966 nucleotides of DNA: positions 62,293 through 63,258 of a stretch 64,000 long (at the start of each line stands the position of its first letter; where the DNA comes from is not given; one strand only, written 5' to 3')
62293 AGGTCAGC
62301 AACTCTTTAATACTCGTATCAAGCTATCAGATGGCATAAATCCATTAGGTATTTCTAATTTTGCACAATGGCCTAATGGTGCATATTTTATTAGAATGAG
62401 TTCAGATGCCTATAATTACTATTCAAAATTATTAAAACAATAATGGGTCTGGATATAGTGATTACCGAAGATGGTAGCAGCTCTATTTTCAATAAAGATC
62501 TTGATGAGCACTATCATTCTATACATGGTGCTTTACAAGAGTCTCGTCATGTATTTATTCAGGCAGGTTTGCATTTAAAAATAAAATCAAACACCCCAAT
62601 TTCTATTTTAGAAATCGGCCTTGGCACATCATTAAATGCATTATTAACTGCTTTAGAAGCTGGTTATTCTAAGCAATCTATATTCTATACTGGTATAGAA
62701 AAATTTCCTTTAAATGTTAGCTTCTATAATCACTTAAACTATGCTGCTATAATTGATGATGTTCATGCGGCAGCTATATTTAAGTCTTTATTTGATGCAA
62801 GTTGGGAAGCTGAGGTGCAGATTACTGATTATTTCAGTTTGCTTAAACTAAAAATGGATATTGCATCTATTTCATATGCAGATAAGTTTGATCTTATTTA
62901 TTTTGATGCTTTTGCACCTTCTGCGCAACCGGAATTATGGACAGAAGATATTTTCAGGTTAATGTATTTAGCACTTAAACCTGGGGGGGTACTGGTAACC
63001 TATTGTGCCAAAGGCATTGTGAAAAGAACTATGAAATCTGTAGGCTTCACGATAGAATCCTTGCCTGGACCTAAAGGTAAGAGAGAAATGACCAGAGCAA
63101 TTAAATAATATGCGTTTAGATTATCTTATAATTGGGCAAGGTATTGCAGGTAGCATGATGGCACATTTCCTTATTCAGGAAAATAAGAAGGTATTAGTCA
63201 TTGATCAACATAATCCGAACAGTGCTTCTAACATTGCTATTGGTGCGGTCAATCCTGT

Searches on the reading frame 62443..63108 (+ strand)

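Call 75: search_protein_families(library=pfam, proteins=[window:62443-63108:+], max_evalue=0.001)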
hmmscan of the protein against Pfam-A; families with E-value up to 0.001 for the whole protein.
window:62443-63108:+ (221 aa): 1 family
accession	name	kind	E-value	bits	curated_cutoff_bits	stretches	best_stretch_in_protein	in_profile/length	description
PF05430.17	Methyltransf_30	-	4.3e-22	78.8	22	1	144-221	48-123/124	S-adenosyl-L-methionine-dependent methyltransferase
